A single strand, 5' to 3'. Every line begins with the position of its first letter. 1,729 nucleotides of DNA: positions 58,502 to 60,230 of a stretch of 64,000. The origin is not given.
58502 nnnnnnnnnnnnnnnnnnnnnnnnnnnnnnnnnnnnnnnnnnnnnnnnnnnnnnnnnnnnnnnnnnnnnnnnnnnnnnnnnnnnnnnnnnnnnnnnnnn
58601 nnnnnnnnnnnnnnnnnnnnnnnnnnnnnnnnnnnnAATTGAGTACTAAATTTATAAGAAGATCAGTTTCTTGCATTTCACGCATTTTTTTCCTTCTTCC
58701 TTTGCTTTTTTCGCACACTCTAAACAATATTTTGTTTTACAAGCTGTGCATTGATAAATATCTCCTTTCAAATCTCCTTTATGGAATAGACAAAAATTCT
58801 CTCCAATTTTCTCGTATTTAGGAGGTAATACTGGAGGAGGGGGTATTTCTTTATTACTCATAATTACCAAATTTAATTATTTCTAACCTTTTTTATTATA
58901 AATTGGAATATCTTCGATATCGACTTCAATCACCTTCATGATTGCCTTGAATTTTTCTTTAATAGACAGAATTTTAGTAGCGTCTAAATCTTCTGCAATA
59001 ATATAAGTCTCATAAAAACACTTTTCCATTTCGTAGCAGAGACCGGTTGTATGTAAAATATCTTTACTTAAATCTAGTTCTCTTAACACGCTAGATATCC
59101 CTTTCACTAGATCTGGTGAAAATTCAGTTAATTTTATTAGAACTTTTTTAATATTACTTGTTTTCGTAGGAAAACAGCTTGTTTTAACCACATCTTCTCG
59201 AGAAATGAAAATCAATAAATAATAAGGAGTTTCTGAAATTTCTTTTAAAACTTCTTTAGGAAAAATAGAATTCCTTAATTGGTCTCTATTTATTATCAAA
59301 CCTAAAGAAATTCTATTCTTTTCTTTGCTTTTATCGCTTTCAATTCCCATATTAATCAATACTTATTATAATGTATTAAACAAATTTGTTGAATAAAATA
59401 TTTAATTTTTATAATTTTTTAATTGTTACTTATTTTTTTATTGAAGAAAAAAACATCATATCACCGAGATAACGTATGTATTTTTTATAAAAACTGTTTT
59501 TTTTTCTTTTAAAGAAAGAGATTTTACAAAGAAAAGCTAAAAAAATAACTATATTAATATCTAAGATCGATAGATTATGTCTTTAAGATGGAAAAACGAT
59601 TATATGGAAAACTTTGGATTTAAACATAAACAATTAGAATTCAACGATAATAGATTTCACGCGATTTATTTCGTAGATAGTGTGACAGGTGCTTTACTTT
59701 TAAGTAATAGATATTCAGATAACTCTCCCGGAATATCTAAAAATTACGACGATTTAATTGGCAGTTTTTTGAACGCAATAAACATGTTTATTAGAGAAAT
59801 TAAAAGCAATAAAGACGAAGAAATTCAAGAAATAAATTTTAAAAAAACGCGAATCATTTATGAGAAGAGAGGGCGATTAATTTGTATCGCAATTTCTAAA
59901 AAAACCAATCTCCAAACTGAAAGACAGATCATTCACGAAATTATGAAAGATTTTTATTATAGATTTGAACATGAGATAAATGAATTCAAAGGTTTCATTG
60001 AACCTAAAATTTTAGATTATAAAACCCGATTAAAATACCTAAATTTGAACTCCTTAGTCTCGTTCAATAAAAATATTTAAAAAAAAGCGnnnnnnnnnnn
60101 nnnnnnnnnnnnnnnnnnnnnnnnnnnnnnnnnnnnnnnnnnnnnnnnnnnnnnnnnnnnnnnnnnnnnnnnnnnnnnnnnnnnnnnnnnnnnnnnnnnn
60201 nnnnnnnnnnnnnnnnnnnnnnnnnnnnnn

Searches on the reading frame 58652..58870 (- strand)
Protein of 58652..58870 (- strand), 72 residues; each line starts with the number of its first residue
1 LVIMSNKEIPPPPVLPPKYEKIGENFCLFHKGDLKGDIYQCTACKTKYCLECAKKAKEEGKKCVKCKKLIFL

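Call 5: search_protein_families(library=pfam, proteins=[window:58652-58870:-], max_evalue=0.1)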
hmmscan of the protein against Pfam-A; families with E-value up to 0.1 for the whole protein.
window:58652-58870:- (72 aa): 3 families
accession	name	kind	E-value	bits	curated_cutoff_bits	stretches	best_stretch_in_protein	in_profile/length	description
PF22191.2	IBR_1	-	0.0033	17.7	27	1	40-54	23-37/47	IBR domain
PF07975.18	C1_4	-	0.011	16.4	28.9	1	36-67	23-54/55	TFIIH C1-like domain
PF13639.12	zf-RING_2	-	0.097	13.4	27.3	0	35-67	12-44/44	Ring finger domain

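Call 17: search_protein_families(library=ncbifam, proteins=[window:58652-58870:-], max_evalue=1)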
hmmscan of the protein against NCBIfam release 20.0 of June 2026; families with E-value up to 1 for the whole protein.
window:58652-58870:- (72 aa): 2 families
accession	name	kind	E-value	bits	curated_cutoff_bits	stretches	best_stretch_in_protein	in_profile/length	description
TIGR00622.1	ssl1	subfamily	0.0089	16.7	45.1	1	36-67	79-110/112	TFIIH complex SSL1-like subunit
NF007949.0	PRK10668.1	equivalog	0.18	11.2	271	1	28-69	113-154/216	multidrug efflux transporter transcriptional repressor AcrR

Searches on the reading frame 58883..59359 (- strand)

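Call 5: search_protein_families(library=pfam, proteins=[window:58883-59359:-], max_evalue=0.1)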
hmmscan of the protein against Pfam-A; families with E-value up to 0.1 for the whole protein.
window:58883-59359:- (158 aa): 0 families

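Call 17: search_protein_families(library=ncbifam, proteins=[window:58883-59359:-], max_evalue=1)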
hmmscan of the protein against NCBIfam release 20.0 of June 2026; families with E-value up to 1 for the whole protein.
window:58883-59359:- (158 aa): 1 family
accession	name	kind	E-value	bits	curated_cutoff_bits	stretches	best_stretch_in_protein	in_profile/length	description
NF007768.0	PRK10454.1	equivalog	0.04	14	148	1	6-43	72-109/116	PTS N,N'-diacetylchitobiose transporter subunit IIA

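Call 80: search_protein_families(library=phrogs, proteins=[window:58883-59359:-], max_evalue=0.01)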
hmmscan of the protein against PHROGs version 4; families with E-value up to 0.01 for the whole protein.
window:58883-59359:- (158 aa): 1 family
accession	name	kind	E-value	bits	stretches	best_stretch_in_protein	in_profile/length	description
phrog_7075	-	unknown function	0.0013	19.3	1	46-156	137-240/252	-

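Call 81: search_protein_families(library=padloc, proteins=[window:58883-59359:-], max_evalue=0.01)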
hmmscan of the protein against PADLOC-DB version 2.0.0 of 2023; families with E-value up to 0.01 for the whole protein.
window:58883-59359:- (158 aa): 1 family
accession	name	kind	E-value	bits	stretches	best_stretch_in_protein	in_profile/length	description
PDLC02317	AbiEii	-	0.00048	17.2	1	92-130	35-71/396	AbiEii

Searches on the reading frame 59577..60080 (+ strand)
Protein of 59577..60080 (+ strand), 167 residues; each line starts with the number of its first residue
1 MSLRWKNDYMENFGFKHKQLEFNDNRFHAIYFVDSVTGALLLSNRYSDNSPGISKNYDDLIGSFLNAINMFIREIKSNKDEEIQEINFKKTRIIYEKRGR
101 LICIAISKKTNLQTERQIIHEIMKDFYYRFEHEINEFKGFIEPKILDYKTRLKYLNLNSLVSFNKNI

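Call 5: search_protein_families(library=pfam, proteins=[window:59577-60080:+], max_evalue=0.1)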
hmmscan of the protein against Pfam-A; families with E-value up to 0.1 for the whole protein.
window:59577-60080:+ (167 aa): 1 family
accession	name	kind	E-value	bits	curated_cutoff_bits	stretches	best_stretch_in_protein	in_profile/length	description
PF19036.6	Fuz_longin_1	-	0.00028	21.5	26.1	1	57-117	21-84/125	First Longin domain of FUZ, MON1 and HPS1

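Call 17: search_protein_families(library=ncbifam, proteins=[window:59577-60080:+], max_evalue=1)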
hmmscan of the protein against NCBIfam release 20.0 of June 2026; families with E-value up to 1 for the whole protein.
window:59577-60080:+ (167 aa): 0 families

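Call 41: search_solved_structures(query=A4, max_evalue=10)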
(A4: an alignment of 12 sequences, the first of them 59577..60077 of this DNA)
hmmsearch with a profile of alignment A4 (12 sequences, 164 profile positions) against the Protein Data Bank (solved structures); distinct sequences matched with E-value up to 10: 12.
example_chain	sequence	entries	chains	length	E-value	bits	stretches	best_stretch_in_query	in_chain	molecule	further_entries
3ly8_A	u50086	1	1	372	0.039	17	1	18-69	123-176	Transcriptional activator cadC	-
3ly9_A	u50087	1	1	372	0.039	17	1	18-69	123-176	Transcriptional activator cadC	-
3ly7_A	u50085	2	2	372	0.039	17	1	18-69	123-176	Transcriptional activator cadC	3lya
7t5h_A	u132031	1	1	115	0.13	15.3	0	103-132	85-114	Phosphoprotein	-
7t5g_A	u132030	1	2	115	0.15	15.1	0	103-132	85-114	Phosphoprotein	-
3v5r_A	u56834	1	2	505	0.19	14.7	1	100-153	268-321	Protein GAL3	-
3v2u_C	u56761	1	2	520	0.2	14.7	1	100-153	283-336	Protein GAL3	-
2m1c_A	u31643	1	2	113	0.24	14.4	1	55-102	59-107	DHH subfamily 1 protein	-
1vyi_A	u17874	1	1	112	0.27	14.2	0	103-131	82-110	RNA POLYMERASE ALPHA SUBUNIT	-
7c20_A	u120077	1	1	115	0.32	14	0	103-131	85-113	Phosphoprotein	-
8snb_2O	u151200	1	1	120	0.47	13.4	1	91-135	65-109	Flagellar FliJ protein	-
3oa1_A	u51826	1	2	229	1.2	12.2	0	103-131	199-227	Phosphoprotein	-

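Call 80: search_protein_families(library=phrogs, proteins=[window:59577-60080:+], max_evalue=0.01)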
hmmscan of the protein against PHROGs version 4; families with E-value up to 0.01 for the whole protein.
window:59577-60080:+ (167 aa): 0 families

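Call 81: search_protein_families(library=padloc, proteins=[window:59577-60080:+], max_evalue=0.01)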
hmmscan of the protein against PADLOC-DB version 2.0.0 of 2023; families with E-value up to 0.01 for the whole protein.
window:59577-60080:+ (167 aa): 1 family
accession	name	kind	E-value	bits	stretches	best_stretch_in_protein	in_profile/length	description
PDLC02946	RT_III-A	-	0.00058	17.1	1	57-138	208-288/330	-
